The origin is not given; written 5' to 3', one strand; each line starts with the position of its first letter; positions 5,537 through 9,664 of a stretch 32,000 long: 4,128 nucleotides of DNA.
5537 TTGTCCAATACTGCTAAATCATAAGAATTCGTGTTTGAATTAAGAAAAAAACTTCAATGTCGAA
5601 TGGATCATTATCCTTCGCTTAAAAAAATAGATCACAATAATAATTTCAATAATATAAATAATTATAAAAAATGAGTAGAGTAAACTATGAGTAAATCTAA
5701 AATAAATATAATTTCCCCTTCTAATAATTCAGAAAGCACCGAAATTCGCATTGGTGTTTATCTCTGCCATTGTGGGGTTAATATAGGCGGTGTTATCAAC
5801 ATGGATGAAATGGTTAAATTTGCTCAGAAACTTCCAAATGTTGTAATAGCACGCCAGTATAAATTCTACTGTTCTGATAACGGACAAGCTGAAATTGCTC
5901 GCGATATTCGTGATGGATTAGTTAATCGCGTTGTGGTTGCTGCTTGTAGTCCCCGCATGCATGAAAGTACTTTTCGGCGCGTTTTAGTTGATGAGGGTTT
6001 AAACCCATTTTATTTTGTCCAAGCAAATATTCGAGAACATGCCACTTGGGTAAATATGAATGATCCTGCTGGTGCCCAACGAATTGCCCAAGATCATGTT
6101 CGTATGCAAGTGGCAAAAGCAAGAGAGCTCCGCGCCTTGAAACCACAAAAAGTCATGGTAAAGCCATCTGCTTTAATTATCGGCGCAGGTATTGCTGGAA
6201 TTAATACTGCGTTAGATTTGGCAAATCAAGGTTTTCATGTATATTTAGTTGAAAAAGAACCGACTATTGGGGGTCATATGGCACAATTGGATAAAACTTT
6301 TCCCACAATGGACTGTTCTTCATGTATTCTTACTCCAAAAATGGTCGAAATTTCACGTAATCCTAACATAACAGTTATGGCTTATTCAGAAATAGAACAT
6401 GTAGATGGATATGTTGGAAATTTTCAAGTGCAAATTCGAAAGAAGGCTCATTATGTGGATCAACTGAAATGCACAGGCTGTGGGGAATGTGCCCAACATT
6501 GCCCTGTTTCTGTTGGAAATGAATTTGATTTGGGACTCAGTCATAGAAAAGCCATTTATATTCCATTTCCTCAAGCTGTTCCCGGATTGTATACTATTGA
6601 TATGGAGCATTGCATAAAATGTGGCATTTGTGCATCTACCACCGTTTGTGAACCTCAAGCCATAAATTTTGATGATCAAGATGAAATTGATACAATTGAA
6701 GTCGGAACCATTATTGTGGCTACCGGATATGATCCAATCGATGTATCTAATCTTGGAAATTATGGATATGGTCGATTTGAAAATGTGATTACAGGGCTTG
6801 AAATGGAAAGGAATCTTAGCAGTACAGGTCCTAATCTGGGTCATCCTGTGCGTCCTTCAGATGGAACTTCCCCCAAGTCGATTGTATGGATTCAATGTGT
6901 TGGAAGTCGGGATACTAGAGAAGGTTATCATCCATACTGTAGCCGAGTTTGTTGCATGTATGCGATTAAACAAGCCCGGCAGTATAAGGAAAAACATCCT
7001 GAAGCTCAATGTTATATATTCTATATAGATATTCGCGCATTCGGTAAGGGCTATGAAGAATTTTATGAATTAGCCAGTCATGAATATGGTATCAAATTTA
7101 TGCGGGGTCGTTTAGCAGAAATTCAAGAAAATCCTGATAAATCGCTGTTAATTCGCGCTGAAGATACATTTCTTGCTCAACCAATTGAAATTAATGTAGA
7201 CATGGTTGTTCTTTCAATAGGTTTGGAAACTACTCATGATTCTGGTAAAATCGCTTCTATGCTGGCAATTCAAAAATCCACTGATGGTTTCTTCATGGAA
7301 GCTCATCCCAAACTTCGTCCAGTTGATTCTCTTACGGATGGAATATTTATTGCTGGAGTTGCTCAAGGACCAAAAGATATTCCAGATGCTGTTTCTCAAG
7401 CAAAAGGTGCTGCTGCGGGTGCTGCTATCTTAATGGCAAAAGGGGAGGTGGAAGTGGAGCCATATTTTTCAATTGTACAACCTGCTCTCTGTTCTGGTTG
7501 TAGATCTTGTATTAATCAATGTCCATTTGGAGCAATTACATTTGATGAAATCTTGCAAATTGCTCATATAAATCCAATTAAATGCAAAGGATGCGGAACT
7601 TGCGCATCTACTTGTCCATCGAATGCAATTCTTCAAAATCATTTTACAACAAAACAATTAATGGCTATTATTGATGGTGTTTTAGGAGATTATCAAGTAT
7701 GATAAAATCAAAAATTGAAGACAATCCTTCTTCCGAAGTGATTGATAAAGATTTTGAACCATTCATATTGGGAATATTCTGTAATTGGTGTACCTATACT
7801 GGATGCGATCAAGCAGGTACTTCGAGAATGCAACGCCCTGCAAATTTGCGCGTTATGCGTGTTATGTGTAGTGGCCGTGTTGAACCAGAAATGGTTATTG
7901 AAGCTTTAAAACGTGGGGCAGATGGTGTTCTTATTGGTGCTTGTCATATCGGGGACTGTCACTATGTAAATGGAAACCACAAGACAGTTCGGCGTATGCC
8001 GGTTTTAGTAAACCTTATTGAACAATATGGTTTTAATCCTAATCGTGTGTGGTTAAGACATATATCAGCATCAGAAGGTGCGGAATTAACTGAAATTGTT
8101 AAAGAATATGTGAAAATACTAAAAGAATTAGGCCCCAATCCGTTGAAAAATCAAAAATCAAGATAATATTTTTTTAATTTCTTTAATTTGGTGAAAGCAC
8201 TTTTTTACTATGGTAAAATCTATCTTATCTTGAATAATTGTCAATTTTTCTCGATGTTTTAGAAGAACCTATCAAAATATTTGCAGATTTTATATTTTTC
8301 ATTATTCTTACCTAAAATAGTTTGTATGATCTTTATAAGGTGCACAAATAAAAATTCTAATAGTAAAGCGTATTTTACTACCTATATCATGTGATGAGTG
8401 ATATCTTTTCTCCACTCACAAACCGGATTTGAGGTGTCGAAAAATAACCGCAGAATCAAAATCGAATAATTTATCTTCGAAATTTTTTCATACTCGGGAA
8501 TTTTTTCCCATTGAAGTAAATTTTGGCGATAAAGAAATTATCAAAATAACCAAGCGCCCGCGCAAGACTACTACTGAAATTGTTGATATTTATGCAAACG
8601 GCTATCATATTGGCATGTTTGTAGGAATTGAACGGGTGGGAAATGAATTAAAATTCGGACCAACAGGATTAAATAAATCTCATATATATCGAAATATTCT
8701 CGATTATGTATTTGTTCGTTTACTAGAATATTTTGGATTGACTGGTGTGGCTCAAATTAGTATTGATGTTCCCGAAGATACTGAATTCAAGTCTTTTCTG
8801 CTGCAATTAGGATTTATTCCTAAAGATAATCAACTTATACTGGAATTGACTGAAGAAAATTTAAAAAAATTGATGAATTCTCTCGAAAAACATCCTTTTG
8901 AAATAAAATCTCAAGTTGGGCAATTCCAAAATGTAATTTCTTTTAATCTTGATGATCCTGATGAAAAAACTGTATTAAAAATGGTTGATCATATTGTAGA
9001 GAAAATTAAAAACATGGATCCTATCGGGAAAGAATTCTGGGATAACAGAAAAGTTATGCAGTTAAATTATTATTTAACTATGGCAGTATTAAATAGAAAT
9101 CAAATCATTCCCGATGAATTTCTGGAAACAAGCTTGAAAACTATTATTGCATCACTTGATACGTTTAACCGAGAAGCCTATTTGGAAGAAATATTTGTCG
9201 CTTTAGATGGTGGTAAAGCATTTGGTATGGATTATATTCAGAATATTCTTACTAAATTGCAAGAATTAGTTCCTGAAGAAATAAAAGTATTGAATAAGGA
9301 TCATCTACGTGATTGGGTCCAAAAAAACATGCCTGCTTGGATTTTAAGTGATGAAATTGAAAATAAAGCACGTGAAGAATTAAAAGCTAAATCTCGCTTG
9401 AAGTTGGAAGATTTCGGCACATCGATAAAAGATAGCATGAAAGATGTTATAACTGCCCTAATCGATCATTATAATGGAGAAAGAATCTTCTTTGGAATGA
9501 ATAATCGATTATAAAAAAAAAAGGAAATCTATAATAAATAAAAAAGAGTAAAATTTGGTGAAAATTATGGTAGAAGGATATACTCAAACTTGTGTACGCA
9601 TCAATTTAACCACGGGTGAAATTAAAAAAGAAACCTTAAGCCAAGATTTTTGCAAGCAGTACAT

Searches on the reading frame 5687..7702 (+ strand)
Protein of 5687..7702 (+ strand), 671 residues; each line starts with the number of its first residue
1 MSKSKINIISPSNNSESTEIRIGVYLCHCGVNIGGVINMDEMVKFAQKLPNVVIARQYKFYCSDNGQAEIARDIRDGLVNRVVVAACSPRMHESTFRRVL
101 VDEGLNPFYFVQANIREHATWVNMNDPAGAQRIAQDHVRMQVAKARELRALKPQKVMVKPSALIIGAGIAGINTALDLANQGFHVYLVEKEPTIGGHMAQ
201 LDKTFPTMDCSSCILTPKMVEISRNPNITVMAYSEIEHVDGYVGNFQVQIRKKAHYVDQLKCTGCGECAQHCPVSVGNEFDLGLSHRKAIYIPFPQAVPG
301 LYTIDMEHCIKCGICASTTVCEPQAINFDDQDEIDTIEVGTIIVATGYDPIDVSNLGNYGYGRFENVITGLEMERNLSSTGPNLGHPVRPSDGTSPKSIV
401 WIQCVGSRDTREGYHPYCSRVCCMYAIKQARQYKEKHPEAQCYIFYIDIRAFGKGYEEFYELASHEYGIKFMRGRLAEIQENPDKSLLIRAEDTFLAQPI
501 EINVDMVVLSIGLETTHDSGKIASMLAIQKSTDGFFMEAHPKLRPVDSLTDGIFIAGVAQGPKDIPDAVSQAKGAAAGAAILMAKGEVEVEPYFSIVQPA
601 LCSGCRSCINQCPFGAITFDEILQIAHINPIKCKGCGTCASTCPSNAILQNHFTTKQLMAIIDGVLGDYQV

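Call 3: search_protein_families(library=pfam, proteins=[window:5687-7702:+], max_evalue=0.01)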
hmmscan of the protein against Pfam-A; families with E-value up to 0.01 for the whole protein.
window:5687-7702:+ (671 aa): 22 families
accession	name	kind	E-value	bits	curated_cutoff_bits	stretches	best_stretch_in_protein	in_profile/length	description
PF00037.32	Fer4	-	8.2e-22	76.5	21.1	4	627-648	2-23/24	4Fe-4S binding domain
PF12838.12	Fer4_7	-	6e-16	59.1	27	2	602-647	2-52/52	4Fe-4S dicluster domain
PF13237.11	Fer4_10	-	3.4e-13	49.7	25.5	2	597-644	4-53/53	4Fe-4S dicluster domain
PF12837.12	Fer4_6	-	4.1e-13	49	25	3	625-648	1-24/24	4Fe-4S binding domain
PF07992.20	Pyr_redox_2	-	2.4e-12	47.3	26.1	2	163-258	4-79/291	Pyridine nucleotide-disulphide oxidoreductase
PF12797.12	Fer4_2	-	1.3e-11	44.1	24.5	2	255-274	3-22/22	4Fe-4S binding domain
PF13484.11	Fer4_16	-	1.4e-09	39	30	1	632-652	1-21/66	4Fe-4S double cluster binding domain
PF13187.11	Fer4_9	-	4.3e-09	36.7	27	2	602-648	2-52/52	4Fe-4S dicluster domain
PF13183.11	Fer4_8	-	8.5e-09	36.3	27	0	260-275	52-67/68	4Fe-4S dicluster domain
PF14697.11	Fer4_21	-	2.6e-08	34.3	35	2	597-648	3-57/59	4Fe-4S dicluster domain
PF13450.12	NAD_binding_8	-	5.2e-08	33.5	21.9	1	164-200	1-37/68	NAD(P)-binding Rossmann-like domain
PF01266.30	DAO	-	5.8e-07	29.8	27.9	1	163-196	3-36/353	FAD dependent oxidoreductase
PF25160.1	LdpA_Fe-S-bd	-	9.4e-07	29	27.6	1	605-650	6-45/49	LdpA Fe-S cluster-binding domain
PF00890.30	FAD_binding_2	-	7e-06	25.9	20.4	1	162-199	2-39/414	FAD binding domain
PF12831.13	FAD_oxidored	-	9.4e-06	25.6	27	1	163-199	3-39/416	FAD dependent oxidoreductase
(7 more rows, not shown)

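Call 6: search_protein_families(library=ncbifam, proteins=[window:5687-7702:+], max_evalue=0.001)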
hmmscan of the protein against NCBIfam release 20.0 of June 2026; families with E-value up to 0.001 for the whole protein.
window:5687-7702:+ (671 aa): 103 families (the best 25 are shown)
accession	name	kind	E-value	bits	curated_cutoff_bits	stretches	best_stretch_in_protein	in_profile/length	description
NF040770.1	hetero_SS_HdrA2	exception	3.2e-263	875.4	1100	1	21-666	1-641/777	CoB-CoM heterodisulfide reductase HdrA2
NF041778.1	hetero_SS_HdrA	equivalog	1.1e-190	635.2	1400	1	21-667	7-652/771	ferredoxin:CoB-CoM heterodisulfide reductase subunit HdrA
NF041891.1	hdrA_Methbact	equivalog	6.7e-180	599.9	1300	1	21-668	2-638/762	ferredoxin:CoB-CoM heterodisulfide reductase subunit HdrA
TIGR02700.1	flavo_MJ0208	hypoth_equivalog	3.3e-14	52.7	251.35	1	565-650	111-196/234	dihydromethanopterin reductase (acceptor)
NF005503.0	PRK07118.1-2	equivalog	6e-12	45.4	252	1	602-648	140-184/292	RnfABCDGE type electron transport complex subunit B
TIGR04105.1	FeFe_hydrog_B1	subfamily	1.1e-11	44.1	450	2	601-651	112-162/462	monomeric [FeFe] hydrogenase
TIGR02179.1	PorD_KorD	subfamily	7e-11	42.1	60.05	1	596-648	21-72/78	2-oxoacid:acceptor oxidoreductase, delta subunit, pyruvate/2-ketoisovalerate family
NF005504.0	PRK07118.1-3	equivalog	2.3e-10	40.3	437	1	601-657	220-274/293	Fe-S cluster domain-containing protein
NF043069.1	T4HPD_activ_SAM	equivalog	5.4e-10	39.1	425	1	601-662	52-113/299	trans-4-hydroxy-L-proline dehydratase activase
NF009410.0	PRK12771.1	subfamily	8.6e-10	37.8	516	1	146-198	126-177/566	NAD(P)-binding protein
NF042909.1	FMH_DH_FwdF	exception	9.1e-10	38.1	375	2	258-332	13-78/336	tungsten-dependent formylmethanofuran dehydrogenase subunit FwdF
NF045480.1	FdxA_Actino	equivalog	2.5e-09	37.4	125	1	598-656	7-63/107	ferredoxin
NF058577.1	FdxA_fam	equivalog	2.5e-09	37.2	65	1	602-647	9-52/52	4Fe-4S ferredoxin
NF045637.1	carotdesatCrtDProt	equivalog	2.6e-09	36.2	580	1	163-219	2-58/485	1-hydroxycarotenoid 3,4-desaturase CrtD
NF040864.1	HgcB_ferredoxin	equivalog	3.8e-09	36.3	99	1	599-649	13-62/93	mercury methylation ferredoxin HgcB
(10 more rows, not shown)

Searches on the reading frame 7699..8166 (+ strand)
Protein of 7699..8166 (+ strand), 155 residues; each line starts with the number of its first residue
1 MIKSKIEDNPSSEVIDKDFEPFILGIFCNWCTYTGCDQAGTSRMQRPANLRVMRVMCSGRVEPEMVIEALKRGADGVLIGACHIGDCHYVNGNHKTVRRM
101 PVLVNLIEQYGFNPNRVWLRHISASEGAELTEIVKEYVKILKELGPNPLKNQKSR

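Call 3: search_protein_families(library=pfam, proteins=[window:7699-8166:+], max_evalue=0.01)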
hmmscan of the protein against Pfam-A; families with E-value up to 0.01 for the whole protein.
window:7699-8166:+ (155 aa): 1 family
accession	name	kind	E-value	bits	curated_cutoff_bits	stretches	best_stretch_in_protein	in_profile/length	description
PF02662.21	FlpD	-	1.1e-45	155.1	22.3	1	23-145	1-123/123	Methyl-viologen-reducing hydrogenase, delta subunit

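Call 6: search_protein_families(library=ncbifam, proteins=[window:7699-8166:+], max_evalue=0.001)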
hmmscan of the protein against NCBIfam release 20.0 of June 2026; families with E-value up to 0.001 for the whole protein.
window:7699-8166:+ (155 aa): 4 families
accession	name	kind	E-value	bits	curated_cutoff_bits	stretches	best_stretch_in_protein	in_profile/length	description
NF040770.1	hetero_SS_HdrA2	exception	1.8e-47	161.9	1100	1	16-147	643-774/777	CoB-CoM heterodisulfide reductase HdrA2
NF045873.1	F420_non_VhuD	exception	4.7e-30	104.4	215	1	20-150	1-131/132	F420-non-reducing hydrogenase iron-sulfur subunit VhuD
NF041891.1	hdrA_Methbact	equivalog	9.4e-11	40.6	1300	1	24-139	646-756/762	ferredoxin:CoB-CoM heterodisulfide reductase subunit HdrA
NF041778.1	hetero_SS_HdrA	equivalog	0.00055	17.9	1400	1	27-79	660-712/771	ferredoxin:CoB-CoM heterodisulfide reductase subunit HdrA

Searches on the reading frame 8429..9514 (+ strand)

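Call 3: search_protein_families(library=pfam, proteins=[window:8429-9514:+], max_evalue=0.01)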
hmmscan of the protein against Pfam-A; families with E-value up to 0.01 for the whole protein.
window:8429-9514:+ (361 aa): 1 family
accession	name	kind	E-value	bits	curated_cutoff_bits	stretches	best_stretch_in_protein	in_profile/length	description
PF00616.24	RasGAP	-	0.0031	17.9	28.3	0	135-190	110-165/207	GTPase-activator protein for Ras-like GTPase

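Call 6: search_protein_families(library=ncbifam, proteins=[window:8429-9514:+], max_evalue=0.001)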
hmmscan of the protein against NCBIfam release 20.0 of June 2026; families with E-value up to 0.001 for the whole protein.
window:8429-9514:+ (361 aa): 0 families
